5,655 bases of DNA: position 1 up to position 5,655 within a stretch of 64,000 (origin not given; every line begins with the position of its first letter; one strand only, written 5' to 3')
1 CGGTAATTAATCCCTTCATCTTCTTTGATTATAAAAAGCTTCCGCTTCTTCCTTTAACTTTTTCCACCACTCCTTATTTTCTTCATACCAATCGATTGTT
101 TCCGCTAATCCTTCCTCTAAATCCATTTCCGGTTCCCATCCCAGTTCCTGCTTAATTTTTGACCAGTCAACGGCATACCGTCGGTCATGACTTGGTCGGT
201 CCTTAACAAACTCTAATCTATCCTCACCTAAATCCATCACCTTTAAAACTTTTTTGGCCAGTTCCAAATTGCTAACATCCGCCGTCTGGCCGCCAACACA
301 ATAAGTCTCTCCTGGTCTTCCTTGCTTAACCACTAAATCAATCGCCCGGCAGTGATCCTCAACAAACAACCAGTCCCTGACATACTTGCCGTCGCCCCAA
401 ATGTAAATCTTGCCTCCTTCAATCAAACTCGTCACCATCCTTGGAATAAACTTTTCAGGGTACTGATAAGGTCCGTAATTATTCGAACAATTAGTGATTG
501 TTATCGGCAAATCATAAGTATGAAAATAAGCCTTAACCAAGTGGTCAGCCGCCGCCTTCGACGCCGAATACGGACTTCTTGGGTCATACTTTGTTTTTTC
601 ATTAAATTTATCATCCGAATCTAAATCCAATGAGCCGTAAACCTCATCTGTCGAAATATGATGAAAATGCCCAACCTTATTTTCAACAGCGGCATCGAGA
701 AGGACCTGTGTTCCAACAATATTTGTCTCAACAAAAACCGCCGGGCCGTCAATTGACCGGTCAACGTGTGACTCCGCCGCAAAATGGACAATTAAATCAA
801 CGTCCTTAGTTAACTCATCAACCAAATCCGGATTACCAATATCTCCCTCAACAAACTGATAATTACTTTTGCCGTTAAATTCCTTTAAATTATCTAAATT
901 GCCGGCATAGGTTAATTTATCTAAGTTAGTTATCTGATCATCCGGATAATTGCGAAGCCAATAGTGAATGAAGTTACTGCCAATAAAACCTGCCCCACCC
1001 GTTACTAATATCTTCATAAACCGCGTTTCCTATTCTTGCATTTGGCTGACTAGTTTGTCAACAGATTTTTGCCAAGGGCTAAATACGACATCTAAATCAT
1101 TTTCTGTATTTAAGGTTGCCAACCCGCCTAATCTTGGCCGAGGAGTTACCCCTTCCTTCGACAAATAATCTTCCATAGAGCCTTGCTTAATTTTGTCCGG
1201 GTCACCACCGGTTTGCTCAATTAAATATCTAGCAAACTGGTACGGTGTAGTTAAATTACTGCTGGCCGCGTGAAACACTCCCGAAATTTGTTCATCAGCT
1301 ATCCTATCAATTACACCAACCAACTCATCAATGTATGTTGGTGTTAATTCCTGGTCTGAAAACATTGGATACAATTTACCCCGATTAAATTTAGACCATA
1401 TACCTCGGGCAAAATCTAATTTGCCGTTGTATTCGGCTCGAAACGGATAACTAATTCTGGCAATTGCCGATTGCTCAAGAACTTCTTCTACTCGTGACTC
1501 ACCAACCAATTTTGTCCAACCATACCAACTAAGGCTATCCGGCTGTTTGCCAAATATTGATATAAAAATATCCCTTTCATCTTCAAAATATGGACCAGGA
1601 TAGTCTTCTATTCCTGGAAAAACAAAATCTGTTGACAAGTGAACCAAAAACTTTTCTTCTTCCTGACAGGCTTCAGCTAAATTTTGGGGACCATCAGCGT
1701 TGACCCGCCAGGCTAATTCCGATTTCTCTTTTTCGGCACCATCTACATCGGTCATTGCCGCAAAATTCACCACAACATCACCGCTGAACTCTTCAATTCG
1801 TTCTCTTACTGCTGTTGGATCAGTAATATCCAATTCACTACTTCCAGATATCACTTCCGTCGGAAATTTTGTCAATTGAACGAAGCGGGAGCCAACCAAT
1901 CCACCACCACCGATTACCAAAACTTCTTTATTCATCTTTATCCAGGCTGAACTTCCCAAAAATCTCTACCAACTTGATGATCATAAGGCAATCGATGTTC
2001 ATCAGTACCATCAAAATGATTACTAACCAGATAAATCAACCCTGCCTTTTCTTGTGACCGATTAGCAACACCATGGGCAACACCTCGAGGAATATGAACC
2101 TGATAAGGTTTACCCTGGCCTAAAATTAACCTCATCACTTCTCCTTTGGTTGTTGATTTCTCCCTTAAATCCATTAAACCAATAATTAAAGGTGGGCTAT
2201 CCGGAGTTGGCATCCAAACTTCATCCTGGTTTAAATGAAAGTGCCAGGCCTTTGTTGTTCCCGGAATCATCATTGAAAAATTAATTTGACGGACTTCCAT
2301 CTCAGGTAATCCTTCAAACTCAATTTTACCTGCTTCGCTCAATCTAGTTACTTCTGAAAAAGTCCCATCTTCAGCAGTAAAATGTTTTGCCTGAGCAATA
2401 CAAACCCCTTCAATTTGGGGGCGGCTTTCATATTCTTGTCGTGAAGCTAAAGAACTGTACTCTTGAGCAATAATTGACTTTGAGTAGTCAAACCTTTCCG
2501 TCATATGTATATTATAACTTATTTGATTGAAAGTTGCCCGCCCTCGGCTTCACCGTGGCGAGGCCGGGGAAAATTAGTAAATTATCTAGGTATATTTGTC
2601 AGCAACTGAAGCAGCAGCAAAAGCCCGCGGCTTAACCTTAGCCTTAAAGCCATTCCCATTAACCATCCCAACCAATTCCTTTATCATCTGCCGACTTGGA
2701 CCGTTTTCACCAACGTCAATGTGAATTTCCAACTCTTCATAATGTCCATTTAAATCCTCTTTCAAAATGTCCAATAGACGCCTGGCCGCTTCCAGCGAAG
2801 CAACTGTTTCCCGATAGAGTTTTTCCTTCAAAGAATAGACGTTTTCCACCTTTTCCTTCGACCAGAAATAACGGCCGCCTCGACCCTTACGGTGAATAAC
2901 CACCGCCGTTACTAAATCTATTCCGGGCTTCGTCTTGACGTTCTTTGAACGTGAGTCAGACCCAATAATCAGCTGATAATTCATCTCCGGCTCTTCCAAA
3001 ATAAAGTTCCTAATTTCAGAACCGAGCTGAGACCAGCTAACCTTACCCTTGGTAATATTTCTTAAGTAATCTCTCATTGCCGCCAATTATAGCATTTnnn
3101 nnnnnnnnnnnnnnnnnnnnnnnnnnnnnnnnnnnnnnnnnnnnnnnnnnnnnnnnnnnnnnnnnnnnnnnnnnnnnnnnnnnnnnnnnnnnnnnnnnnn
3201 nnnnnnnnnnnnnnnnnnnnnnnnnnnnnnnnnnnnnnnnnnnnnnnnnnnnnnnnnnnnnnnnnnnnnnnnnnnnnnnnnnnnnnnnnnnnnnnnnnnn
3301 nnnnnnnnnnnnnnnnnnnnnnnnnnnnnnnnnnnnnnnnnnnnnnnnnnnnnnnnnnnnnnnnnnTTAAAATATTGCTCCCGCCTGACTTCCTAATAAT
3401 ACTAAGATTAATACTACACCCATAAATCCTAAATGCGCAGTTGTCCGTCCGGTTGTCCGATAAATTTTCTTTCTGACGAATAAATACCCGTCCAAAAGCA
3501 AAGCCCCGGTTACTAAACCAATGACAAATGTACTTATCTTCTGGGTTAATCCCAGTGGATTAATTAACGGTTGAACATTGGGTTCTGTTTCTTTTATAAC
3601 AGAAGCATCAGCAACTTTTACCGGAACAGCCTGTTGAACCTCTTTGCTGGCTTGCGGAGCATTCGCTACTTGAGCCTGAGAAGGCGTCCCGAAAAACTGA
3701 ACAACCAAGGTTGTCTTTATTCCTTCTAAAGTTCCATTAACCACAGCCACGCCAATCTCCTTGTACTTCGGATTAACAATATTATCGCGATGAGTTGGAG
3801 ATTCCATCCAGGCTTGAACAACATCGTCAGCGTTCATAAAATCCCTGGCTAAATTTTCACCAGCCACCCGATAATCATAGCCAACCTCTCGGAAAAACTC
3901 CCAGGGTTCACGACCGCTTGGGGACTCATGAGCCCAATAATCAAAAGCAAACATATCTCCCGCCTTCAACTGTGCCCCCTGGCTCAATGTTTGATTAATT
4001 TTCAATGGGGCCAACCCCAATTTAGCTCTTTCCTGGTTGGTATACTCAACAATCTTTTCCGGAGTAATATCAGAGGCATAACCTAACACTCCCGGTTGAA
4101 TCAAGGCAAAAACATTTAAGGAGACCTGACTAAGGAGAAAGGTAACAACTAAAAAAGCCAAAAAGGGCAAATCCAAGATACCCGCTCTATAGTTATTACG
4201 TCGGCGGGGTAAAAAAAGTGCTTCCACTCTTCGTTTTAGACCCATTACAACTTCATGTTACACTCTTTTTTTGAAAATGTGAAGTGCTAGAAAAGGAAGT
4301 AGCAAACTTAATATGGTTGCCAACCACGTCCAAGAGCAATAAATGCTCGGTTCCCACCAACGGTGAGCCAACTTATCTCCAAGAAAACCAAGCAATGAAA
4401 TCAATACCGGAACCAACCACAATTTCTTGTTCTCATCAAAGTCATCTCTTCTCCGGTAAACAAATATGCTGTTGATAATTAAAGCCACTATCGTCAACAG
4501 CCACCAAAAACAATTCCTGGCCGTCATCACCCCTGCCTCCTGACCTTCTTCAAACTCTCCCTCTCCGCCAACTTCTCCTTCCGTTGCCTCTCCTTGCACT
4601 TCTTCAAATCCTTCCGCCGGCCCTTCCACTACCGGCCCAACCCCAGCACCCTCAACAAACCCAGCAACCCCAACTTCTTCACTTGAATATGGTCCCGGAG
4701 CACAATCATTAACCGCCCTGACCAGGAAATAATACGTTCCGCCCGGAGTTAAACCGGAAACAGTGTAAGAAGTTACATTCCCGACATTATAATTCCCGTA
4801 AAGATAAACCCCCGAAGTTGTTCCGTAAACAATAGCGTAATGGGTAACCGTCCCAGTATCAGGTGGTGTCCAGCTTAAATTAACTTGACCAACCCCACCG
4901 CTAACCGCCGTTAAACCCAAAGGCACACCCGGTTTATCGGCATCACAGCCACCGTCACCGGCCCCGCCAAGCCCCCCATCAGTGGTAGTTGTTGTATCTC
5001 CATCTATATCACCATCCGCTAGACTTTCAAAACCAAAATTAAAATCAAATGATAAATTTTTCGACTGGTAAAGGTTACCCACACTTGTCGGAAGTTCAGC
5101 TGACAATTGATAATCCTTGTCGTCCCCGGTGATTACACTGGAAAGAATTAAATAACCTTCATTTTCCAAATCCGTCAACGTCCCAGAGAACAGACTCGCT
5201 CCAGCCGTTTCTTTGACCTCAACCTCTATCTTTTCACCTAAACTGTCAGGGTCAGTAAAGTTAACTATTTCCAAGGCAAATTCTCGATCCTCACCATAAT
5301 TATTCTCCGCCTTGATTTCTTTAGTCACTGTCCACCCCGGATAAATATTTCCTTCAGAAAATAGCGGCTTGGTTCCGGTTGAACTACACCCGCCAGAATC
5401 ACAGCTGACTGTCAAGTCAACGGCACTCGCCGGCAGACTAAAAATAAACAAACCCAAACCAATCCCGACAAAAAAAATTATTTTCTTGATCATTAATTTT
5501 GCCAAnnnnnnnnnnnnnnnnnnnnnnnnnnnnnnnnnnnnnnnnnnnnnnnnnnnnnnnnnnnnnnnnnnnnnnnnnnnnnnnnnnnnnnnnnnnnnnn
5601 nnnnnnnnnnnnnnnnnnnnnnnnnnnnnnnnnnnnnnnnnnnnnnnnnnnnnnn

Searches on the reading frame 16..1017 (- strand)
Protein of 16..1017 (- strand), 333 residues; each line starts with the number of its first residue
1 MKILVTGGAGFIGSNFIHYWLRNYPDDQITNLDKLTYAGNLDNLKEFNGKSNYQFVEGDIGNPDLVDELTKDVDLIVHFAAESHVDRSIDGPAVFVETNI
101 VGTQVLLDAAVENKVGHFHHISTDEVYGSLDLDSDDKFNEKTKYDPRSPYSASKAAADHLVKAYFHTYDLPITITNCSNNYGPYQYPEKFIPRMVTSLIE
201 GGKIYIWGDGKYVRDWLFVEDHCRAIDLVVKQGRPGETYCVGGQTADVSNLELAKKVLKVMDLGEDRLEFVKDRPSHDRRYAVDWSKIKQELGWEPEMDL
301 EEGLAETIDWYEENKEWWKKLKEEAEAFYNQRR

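Call 70: search_protein_families(library=pfam, proteins=[window:16-1017:-], max_evalue=0.001)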
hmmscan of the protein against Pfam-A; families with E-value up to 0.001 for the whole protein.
window:16-1017:- (333 aa): 7 families
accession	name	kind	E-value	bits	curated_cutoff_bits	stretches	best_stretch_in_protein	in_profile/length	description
PF16363.11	GDP_Man_Dehyd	-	5.6e-83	279.6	27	1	4-307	1-332/332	GDP-mannose 4,6 dehydratase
PF01370.27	Epimerase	-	5.8e-66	222.8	20.9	1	3-242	1-240/240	NAD dependent epimerase/dehydratase family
PF01073.25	3Beta_HSD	-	7.1e-22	78.2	22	1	4-226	1-225/280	3-beta hydroxysteroid dehydrogenase/isomerase family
PF07993.18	NAD_binding_4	-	2.2e-19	70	20.1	1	5-205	1-236/258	Male sterility protein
PF02719.21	Polysacc_synt_2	-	2.8e-15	56.7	20.2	1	3-125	1-130/293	Polysaccharide biosynthesis protein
PF04321.23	RmlD_sub_bind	-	1.1e-12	48.1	27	1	1-271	1-241/287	RmlD substrate binding domain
PF13460.12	NAD_binding_10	-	3.8e-07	30.6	27.2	1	38-163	26-133/184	NAD(P)H-binding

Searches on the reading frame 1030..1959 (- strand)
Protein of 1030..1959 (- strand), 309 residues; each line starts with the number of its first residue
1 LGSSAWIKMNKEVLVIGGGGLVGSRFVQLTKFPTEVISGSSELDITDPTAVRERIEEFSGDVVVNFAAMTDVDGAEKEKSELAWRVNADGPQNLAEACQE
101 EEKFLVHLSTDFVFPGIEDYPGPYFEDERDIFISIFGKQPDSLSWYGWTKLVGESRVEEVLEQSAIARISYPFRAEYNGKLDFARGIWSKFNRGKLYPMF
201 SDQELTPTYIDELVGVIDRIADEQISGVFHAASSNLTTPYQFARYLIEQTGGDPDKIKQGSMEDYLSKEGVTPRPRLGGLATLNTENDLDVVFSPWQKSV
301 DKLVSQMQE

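Call 70: search_protein_families(library=pfam, proteins=[window:1030-1959:-], max_evalue=0.001)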
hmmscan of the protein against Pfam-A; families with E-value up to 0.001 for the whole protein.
window:1030-1959:- (309 aa): 6 families
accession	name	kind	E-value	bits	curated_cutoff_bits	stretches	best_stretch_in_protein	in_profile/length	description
PF04321.23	RmlD_sub_bind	-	8.8e-51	173.1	27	1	12-308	2-286/287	RmlD substrate binding domain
PF01370.27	Epimerase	-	1.3e-13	51.4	20.9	1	13-164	1-160/240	NAD dependent epimerase/dehydratase family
PF16363.11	GDP_Man_Dehyd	-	4.3e-07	30.1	27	1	42-119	58-138/332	GDP-mannose 4,6 dehydratase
PF07993.18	NAD_binding_4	-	5.2e-06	26.2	20.1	1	61-202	90-241/258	Male sterility protein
PF01073.25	3Beta_HSD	-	6e-06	25.9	22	1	41-115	50-122/280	3-beta hydroxysteroid dehydrogenase/isomerase family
PF02719.21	Polysacc_synt_2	-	1.2e-05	25.2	20.2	1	44-111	62-129/293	Polysaccharide biosynthesis protein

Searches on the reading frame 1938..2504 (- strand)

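Call 37: search_protein_families(library=pfam, proteins=[window:1938-2504:-], max_evalue=0.01)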
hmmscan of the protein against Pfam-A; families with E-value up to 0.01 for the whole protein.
window:1938-2504:- (188 aa): 3 families
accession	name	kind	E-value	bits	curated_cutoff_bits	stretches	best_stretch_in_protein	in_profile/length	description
PF00908.23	dTDP_sugar_isom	-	1.8e-12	47.8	27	1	30-175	3-144/168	dTDP-4-dehydrorhamnose 3,5-epimerase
PF14667.12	Polysacc_synt_C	-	1.5e-05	25.5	28.7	1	67-166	13-105/111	Polysaccharide biosynthesis C-terminal domain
PF07883.17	Cupin_2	-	0.0079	16.3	27.2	0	136-156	46-66/70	Cupin domain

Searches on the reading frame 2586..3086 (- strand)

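Call 37: search_protein_families(library=pfam, proteins=[window:2586-3086:-], max_evalue=0.01)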
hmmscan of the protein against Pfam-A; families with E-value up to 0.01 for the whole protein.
window:2586-3086:- (166 aa): 1 family
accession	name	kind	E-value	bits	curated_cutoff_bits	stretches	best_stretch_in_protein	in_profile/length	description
PF04308.18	RNaseH_like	-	1.1e-47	162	25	1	23-166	4-144/145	Ribonuclease H-like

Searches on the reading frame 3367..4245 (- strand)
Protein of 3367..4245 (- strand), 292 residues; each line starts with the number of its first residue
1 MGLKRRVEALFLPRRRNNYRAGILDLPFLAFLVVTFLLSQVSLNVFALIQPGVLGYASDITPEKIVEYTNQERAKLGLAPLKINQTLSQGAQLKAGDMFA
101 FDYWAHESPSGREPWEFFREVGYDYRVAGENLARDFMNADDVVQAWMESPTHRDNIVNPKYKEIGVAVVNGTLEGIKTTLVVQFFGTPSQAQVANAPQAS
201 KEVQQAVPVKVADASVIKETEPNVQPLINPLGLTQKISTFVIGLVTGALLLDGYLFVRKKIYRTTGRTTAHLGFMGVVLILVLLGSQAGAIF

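Call 7: search_protein_families(library=pfam, proteins=[window:3367-4245:-], max_evalue=0.01)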
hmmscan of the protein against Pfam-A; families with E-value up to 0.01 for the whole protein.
window:3367-4245:- (292 aa): 1 family
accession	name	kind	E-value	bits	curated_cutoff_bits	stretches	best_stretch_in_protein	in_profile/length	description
PF00188.32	CAP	-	6e-22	79.1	21.1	1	67-172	2-106/117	Cysteine-rich secretory protein family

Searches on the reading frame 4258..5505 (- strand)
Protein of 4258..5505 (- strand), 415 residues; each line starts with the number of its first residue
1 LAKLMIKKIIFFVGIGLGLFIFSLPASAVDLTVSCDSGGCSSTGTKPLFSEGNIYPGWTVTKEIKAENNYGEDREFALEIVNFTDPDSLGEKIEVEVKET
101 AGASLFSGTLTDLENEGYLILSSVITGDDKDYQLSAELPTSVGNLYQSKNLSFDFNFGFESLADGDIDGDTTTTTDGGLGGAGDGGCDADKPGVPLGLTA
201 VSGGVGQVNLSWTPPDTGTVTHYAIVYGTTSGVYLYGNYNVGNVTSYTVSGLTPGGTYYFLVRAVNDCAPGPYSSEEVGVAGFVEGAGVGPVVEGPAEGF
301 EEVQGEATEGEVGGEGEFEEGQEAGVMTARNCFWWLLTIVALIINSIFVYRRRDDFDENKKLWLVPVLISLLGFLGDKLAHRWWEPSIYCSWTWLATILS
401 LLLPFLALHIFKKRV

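Call 7: search_protein_families(library=pfam, proteins=[window:4258-5505:-], max_evalue=0.01)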
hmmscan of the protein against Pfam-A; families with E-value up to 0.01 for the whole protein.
window:4258-5505:- (415 aa): 3 families
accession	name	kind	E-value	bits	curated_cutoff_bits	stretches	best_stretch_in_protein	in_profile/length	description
PF00041.27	fn3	-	2.9e-11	43.9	25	1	195-275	3-79/84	Fibronectin type III domain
PF16656.11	Pur_ac_phosph_N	-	0.0014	19.6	30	1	208-272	15-84/93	Purple acid Phosphatase, N-terminal domain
PF25814.1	fn3_SORL1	-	0.0039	17.6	27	1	207-278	17-84/90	SORL1-like, fn3 domain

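Call 78: search_protein_families(library=ncbifam, proteins=[window:4258-5505:-], max_evalue=0.01)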
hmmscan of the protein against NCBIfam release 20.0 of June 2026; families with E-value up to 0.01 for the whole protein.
window:4258-5505:- (415 aa): 1 family
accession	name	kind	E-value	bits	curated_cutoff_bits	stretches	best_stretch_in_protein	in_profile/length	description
NF041611.1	exoglucan_CbhB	equivalog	4.5e-05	21.7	1950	1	186-267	700-775/997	exoglucanase CbhB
